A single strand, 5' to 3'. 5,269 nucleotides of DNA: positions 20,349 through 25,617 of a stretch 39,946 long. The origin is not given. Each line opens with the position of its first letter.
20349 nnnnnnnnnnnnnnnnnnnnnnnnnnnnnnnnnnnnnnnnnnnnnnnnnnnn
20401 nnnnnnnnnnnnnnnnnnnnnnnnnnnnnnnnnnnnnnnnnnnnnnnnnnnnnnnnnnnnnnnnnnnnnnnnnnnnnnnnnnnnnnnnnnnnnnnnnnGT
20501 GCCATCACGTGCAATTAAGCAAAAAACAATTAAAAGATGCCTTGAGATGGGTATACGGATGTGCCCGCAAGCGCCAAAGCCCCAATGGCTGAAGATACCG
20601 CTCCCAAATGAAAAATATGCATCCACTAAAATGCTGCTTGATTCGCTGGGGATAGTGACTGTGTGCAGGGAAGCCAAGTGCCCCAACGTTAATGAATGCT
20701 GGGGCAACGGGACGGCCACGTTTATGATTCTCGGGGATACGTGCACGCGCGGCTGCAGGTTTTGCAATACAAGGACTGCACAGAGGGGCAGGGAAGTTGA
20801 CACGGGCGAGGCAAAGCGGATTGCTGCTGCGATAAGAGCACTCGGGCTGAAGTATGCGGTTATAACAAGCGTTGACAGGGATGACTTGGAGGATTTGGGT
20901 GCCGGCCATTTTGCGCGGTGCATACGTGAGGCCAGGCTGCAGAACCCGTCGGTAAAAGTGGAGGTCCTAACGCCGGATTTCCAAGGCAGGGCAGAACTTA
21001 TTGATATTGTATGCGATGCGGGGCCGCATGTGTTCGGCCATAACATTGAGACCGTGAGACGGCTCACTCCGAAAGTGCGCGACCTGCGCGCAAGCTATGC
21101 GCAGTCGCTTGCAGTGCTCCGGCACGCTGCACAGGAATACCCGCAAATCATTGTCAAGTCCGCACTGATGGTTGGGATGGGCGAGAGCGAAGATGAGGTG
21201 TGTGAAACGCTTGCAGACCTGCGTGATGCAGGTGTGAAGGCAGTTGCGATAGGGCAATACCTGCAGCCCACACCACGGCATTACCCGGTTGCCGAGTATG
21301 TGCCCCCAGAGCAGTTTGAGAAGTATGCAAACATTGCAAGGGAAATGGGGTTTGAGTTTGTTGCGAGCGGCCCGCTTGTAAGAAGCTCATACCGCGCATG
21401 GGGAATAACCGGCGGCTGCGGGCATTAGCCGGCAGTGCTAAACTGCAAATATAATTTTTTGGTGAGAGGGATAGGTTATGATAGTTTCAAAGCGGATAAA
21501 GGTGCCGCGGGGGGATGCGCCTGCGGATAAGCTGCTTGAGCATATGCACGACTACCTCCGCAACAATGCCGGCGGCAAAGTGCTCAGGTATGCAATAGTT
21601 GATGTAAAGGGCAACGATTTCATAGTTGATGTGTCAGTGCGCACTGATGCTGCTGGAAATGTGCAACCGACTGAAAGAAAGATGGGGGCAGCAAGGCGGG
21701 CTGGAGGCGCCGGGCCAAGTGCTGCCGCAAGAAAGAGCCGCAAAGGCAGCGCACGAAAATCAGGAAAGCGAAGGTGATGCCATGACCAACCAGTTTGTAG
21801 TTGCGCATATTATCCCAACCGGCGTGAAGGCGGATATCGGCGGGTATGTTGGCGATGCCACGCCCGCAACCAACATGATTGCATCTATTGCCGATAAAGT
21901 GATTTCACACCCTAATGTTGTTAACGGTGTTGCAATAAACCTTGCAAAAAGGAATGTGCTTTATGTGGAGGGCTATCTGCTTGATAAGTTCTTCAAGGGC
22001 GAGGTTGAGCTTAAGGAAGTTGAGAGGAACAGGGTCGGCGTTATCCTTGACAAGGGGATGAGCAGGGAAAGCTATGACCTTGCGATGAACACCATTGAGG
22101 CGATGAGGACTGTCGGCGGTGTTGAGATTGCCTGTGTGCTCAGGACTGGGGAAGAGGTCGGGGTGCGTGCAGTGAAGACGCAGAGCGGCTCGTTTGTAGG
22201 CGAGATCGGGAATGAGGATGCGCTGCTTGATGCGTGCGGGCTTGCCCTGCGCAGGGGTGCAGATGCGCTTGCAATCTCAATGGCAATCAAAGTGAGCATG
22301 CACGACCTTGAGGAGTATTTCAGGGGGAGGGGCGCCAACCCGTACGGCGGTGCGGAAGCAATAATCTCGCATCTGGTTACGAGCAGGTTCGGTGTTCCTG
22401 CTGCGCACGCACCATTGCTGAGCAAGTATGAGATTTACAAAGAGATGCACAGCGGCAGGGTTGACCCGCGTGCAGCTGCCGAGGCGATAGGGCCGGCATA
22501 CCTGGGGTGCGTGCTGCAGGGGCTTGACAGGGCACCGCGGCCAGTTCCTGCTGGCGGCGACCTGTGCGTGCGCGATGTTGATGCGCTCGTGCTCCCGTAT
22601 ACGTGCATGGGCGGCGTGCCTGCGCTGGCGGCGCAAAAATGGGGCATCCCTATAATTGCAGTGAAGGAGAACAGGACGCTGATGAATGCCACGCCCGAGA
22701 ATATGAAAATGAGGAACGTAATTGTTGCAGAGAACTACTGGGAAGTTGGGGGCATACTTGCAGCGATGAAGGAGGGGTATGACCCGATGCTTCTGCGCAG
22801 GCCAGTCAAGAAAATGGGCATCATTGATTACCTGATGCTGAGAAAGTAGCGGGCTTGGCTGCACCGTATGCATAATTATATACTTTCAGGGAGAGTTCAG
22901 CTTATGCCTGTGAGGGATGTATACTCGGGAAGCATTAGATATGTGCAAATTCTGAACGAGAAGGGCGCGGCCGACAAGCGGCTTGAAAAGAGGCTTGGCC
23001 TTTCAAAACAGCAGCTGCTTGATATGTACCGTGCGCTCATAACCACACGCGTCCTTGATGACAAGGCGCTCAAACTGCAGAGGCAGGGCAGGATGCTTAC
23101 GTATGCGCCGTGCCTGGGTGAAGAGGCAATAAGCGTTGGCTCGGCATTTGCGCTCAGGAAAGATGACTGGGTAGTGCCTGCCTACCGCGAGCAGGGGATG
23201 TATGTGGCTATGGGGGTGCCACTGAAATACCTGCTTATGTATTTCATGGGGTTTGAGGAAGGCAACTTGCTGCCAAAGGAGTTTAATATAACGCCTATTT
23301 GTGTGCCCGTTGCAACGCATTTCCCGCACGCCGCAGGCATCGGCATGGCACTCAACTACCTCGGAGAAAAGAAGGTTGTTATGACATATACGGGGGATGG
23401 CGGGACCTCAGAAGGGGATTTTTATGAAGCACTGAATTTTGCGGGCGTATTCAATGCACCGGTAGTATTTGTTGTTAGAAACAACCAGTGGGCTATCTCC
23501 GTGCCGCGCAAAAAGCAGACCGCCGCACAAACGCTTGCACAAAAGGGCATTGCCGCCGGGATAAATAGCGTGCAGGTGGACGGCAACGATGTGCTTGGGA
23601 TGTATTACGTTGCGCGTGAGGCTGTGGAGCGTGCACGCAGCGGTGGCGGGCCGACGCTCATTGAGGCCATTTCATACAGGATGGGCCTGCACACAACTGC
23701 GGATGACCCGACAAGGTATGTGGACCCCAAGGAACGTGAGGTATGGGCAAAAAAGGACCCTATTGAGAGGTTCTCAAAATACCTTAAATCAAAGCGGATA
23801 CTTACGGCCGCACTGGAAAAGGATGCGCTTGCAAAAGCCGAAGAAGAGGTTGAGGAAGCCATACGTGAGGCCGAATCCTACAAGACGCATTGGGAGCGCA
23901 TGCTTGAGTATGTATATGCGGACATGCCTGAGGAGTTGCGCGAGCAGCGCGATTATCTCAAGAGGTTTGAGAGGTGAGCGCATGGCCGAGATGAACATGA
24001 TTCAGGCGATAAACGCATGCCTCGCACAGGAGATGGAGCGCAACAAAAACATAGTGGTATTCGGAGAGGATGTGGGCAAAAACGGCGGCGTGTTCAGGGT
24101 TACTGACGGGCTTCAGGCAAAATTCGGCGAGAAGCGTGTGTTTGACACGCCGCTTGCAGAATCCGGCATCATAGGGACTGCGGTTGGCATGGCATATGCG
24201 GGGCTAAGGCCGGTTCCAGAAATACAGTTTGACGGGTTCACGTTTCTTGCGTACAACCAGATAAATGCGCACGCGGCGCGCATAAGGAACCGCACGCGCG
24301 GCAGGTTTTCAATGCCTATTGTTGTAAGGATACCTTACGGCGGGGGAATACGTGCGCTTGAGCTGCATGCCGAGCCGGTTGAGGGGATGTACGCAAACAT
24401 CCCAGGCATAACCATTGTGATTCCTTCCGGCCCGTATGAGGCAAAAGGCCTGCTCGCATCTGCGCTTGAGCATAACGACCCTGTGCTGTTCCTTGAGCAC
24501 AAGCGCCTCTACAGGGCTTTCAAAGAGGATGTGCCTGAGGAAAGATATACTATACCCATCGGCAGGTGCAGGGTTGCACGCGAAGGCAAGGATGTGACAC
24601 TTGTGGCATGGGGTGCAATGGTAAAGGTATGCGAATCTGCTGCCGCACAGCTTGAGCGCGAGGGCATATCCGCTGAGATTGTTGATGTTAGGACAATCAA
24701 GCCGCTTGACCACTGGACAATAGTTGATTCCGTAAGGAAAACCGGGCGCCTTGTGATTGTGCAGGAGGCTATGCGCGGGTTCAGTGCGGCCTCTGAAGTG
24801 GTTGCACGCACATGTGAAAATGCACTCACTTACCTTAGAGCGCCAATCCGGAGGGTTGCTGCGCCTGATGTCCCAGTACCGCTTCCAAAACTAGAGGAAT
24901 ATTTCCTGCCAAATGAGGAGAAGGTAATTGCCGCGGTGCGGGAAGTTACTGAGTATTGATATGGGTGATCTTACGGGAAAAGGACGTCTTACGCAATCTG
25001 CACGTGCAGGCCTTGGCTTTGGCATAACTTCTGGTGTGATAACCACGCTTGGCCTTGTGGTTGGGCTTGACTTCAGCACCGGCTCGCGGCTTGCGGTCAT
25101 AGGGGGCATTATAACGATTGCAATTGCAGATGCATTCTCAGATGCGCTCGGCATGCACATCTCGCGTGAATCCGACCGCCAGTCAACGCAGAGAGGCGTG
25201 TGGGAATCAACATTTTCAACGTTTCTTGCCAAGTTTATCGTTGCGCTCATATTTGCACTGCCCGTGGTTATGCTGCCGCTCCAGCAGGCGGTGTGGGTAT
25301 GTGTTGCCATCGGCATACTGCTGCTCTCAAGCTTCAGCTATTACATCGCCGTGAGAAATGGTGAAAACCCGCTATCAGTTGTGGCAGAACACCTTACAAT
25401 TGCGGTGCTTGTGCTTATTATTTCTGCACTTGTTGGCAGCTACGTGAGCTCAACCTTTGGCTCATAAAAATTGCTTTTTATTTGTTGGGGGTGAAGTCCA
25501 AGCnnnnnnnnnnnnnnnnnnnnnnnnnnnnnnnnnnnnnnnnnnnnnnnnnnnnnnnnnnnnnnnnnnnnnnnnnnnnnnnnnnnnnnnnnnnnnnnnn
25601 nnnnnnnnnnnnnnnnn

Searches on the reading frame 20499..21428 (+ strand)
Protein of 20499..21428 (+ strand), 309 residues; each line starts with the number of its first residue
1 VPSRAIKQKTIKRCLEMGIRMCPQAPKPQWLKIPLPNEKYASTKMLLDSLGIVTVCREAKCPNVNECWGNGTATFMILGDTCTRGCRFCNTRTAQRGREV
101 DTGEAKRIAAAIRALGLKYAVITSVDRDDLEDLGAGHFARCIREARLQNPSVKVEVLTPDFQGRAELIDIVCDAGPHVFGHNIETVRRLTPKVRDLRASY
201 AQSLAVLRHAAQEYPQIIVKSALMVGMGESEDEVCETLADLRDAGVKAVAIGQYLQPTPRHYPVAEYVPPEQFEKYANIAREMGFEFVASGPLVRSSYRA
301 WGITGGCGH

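Call 13: search_protein_families(library=pfam, proteins=[window:20499-21428:+], max_evalue=0.001)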
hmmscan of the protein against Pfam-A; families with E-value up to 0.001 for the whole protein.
window:20499-21428:+ (309 aa): 1 family
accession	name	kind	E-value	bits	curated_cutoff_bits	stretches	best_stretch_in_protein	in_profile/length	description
PF04055.27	Radical_SAM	-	4.7e-21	76.1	29.5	1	76-240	1-165/166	Radical SAM superfamily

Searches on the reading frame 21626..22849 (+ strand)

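Call 13: search_protein_families(library=pfam, proteins=[window:21626-22849:+], max_evalue=0.001)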
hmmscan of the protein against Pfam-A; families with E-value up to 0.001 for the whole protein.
window:21626-22849:+ (407 aa): 1 family
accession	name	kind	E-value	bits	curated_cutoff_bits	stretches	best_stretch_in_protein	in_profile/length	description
PF11805.13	DUF3326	-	7.1e-94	315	25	1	61-390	4-336/337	Protein of unknown function (DUF3326)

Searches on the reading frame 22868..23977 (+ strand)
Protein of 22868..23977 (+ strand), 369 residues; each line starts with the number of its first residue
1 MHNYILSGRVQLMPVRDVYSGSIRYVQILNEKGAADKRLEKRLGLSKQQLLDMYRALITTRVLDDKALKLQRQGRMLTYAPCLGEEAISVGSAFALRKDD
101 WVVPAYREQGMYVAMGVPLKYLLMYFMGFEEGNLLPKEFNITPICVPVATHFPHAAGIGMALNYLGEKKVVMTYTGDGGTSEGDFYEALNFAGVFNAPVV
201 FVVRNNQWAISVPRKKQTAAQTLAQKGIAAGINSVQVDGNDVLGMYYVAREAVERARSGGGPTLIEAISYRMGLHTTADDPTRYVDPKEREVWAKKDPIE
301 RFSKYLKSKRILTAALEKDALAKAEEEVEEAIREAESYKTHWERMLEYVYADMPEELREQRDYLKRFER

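Call 13: search_protein_families(library=pfam, proteins=[window:22868-23977:+], max_evalue=0.001)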
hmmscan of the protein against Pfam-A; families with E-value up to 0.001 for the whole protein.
window:22868-23977:+ (369 aa): 3 families
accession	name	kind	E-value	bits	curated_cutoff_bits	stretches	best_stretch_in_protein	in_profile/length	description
PF00676.26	E1_dh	-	4.5e-88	295.5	22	1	55-341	2-297/300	Dehydrogenase E1 component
PF13292.11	DXP_synthase_N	-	8.6e-06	25.7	21.2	1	150-212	115-177/274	1-deoxy-D-xylulose-5-phosphate synthase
PF02775.26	TPP_enzyme_C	-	0.00053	20.3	21.9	0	150-266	32-150/151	Thiamine pyrophosphate enzyme, C-terminal TPP binding domain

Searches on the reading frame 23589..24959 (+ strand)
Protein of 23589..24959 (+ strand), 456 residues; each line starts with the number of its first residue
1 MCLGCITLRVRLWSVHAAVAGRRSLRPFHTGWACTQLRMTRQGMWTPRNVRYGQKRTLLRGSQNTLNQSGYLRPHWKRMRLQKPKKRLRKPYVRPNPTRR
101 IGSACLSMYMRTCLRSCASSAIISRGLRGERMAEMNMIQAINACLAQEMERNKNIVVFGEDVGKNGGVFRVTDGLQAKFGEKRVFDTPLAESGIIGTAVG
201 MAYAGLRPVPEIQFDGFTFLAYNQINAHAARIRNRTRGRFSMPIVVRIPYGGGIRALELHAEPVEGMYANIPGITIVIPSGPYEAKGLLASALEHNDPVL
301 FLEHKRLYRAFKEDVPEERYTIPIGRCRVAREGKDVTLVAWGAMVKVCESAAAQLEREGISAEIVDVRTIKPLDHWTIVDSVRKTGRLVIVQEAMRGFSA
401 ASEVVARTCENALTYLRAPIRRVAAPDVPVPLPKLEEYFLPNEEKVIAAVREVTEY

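Call 13: search_protein_families(library=pfam, proteins=[window:23589-24959:+], max_evalue=0.001)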
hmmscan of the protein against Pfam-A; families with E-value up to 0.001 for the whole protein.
window:23589-24959:+ (456 aa): 3 families
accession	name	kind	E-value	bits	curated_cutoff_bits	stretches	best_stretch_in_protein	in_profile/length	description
PF02779.29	Transket_pyr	-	1.1e-39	136.3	27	1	134-309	2-173/174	Transketolase, pyrimidine binding domain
PF02780.25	Transketolase_C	-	4.5e-39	133.6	25.9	1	325-446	1-124/124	Transketolase, C-terminal domain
PF22613.1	Transketolase_C_1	-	0.0005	20.7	27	1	332-373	10-51/113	Transketolase-like TK C-terminal domain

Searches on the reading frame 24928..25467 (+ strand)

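Call 13: search_protein_families(library=pfam, proteins=[window:24928-25467:+], max_evalue=0.001)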
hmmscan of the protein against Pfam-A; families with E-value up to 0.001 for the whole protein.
window:24928-25467:+ (179 aa): 1 family
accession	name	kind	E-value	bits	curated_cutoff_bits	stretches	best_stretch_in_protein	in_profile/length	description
PF01988.24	VIT1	-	6.4e-08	33.1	28.1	1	31-88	6-64/214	VIT family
